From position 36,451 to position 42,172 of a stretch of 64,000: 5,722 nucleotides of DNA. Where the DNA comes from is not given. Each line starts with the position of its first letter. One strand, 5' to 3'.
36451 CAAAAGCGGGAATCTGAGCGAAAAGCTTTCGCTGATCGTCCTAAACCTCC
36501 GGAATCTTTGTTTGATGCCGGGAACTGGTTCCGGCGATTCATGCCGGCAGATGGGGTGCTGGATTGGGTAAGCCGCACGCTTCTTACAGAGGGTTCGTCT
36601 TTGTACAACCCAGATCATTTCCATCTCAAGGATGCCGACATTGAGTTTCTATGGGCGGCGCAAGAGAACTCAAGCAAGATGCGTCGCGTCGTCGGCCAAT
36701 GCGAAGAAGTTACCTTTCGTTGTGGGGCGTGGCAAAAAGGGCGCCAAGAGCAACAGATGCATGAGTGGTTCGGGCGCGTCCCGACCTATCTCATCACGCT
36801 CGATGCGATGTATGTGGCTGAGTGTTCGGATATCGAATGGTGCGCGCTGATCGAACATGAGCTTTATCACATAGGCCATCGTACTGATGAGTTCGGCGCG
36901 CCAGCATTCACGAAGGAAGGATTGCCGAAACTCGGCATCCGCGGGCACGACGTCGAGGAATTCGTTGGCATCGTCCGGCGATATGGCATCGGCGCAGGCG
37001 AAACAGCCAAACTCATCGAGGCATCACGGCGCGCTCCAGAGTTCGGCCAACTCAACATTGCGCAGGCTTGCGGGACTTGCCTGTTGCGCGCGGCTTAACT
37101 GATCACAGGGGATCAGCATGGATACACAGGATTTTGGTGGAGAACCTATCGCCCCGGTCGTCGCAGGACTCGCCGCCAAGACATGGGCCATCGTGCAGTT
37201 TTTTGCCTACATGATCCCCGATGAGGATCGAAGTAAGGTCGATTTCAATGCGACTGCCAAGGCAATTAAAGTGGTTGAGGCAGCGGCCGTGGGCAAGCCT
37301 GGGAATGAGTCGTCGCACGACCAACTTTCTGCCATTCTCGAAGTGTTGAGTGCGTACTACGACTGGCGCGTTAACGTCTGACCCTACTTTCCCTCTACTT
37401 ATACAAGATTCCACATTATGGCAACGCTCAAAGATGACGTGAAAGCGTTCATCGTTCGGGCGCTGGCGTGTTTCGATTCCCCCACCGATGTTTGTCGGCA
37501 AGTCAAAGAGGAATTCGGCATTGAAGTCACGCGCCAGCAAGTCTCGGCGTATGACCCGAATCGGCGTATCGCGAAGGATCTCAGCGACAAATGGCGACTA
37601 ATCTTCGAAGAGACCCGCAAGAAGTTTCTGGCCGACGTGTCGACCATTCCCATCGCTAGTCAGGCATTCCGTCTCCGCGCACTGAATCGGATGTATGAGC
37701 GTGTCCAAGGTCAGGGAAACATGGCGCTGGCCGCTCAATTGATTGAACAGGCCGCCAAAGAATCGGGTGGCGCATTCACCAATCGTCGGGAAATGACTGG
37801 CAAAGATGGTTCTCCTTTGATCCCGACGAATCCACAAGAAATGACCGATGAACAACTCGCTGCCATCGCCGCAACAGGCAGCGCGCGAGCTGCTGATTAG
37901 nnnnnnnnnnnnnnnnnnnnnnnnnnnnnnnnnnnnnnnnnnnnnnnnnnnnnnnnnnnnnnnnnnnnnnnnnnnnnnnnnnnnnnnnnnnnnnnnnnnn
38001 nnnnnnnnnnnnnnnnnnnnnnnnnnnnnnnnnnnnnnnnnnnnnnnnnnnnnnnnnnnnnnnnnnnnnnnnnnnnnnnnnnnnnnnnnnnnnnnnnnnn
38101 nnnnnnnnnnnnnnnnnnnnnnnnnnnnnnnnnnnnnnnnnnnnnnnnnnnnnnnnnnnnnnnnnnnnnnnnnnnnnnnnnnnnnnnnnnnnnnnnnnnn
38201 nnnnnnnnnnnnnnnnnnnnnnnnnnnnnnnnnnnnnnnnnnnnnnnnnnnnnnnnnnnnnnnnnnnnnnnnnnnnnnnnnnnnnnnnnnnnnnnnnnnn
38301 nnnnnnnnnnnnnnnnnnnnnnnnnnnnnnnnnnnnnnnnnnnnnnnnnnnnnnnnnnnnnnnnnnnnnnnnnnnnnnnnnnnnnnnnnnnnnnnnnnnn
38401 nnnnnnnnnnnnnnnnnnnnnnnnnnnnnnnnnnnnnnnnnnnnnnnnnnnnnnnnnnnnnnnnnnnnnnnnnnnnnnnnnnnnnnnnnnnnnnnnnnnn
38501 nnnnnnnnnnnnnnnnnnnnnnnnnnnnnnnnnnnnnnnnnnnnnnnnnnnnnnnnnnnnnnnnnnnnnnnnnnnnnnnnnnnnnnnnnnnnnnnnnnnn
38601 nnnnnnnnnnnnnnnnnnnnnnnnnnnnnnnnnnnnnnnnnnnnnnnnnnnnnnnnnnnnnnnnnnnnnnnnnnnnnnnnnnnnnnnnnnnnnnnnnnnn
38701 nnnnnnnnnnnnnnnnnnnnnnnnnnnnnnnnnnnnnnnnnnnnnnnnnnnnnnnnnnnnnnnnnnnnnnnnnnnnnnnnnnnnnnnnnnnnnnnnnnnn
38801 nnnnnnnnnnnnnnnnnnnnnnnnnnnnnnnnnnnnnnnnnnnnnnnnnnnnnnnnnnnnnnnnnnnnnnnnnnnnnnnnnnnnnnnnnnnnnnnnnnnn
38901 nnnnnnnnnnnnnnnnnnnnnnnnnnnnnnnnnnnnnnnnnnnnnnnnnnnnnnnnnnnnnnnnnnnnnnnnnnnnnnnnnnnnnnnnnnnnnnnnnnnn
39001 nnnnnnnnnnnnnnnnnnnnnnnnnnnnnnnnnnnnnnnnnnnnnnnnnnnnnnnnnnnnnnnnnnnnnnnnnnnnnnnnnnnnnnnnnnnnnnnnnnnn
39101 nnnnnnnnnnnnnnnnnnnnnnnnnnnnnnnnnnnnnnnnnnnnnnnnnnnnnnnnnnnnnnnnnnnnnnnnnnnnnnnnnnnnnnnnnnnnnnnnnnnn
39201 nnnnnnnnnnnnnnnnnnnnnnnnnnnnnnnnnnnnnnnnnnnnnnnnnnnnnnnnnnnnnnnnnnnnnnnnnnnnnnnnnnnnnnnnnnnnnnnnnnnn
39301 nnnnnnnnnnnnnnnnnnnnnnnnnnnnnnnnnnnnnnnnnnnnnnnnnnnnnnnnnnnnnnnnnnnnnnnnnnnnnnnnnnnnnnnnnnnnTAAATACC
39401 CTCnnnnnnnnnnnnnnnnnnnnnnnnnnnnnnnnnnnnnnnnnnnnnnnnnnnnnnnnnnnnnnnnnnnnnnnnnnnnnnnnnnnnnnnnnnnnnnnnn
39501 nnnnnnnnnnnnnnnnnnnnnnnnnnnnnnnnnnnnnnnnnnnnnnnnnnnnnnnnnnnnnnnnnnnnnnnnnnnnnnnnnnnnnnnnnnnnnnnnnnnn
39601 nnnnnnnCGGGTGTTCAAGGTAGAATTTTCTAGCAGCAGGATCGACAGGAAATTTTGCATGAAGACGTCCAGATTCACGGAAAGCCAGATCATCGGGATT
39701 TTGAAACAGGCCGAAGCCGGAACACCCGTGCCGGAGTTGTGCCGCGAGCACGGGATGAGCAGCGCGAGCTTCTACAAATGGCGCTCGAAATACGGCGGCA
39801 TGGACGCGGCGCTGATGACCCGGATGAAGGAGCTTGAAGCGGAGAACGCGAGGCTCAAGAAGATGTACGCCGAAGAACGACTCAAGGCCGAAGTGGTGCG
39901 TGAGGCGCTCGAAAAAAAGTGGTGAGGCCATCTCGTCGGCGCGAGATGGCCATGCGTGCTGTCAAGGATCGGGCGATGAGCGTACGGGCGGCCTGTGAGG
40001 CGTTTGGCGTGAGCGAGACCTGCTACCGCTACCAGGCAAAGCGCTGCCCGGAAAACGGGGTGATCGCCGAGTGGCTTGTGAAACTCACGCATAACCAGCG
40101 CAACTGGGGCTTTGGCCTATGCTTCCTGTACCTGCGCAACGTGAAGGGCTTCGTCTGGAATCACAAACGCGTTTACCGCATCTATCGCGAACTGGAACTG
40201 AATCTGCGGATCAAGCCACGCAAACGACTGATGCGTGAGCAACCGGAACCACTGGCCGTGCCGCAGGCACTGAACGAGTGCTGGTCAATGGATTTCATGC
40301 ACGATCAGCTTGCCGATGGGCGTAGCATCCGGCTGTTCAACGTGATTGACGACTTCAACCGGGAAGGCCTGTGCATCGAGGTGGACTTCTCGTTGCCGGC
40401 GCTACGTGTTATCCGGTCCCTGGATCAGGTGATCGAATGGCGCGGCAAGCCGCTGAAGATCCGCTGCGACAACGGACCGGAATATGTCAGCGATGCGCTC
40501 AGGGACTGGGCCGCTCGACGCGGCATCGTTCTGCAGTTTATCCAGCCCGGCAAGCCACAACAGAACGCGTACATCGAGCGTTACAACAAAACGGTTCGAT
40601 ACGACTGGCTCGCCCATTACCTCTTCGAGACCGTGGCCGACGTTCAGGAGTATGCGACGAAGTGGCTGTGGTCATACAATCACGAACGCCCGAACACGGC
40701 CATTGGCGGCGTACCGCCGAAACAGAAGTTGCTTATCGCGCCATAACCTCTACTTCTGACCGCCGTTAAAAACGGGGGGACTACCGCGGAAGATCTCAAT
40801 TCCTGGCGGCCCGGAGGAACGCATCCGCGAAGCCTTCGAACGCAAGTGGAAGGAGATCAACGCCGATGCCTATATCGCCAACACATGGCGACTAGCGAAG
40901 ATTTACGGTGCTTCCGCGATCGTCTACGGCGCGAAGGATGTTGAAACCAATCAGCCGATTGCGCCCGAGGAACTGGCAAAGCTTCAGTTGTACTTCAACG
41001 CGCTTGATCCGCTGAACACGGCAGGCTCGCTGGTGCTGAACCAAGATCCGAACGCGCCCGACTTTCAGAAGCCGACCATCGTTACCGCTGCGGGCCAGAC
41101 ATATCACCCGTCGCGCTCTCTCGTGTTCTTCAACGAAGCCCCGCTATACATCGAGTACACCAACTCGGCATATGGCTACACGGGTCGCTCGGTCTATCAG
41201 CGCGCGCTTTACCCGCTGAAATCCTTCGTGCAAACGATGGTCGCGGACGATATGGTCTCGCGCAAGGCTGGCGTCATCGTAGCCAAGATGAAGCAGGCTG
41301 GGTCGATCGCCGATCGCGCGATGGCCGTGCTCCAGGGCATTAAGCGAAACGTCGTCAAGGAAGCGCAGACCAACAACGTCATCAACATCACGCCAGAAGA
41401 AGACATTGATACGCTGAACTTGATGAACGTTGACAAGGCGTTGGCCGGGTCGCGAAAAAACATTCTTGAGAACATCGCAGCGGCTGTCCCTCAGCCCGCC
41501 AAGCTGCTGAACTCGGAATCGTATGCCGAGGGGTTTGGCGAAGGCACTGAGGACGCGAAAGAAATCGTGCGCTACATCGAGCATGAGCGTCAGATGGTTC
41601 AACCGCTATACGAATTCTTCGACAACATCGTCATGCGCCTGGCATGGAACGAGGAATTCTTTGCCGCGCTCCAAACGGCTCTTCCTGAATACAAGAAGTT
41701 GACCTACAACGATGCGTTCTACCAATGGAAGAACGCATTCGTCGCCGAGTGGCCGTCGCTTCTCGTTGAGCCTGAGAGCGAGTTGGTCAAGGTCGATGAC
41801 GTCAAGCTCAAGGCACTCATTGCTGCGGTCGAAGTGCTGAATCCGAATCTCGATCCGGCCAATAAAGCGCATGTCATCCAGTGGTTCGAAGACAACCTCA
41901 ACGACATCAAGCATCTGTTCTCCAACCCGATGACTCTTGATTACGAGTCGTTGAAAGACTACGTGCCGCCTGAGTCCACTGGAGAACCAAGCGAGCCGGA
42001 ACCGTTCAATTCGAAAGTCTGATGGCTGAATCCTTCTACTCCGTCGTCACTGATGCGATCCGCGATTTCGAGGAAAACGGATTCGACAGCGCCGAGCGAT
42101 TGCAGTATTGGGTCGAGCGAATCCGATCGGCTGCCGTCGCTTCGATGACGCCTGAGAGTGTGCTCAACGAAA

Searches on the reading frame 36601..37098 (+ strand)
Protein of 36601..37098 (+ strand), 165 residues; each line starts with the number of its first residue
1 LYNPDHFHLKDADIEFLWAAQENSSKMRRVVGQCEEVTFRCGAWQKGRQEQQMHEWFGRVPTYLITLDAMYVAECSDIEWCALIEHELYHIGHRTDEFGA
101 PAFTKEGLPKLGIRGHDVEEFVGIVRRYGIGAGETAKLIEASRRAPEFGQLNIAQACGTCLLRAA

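Call 41: search_protein_families(library=phrogs, proteins=[window:36601-37098:+], max_evalue=0.001)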
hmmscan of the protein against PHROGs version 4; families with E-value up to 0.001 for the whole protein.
window:36601-37098:+ (165 aa): 2 families
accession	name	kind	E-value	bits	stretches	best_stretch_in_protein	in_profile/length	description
phrog_513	-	integration and excision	3.3e-73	246.5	1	1-164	42-207/208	transposase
phrog_18648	-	unknown function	5.6e-30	104.3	1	77-162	1-86/87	-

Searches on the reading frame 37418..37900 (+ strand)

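Call 41: search_protein_families(library=phrogs, proteins=[window:37418-37900:+], max_evalue=0.001)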
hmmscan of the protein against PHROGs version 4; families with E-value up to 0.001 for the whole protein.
window:37418-37900:+ (160 aa): 3 families
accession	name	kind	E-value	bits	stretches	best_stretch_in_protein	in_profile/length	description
phrog_546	-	unknown function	1.4e-56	192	1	1-144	1-144/162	-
phrog_35993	-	unknown function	1e-17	65.4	1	1-73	1-73/100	-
phrog_18741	-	unknown function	7.4e-14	52.9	1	73-138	4-69/100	-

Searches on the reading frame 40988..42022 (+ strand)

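Call 41: search_protein_families(library=phrogs, proteins=[window:40988-42022:+], max_evalue=0.001)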
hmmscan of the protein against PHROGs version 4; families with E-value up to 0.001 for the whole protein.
window:40988-42022:+ (344 aa): 1 family
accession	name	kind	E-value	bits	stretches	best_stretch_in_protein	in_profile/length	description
phrog_146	-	head and packaging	1.1e-34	121.3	1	2-290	152-417/587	portal protein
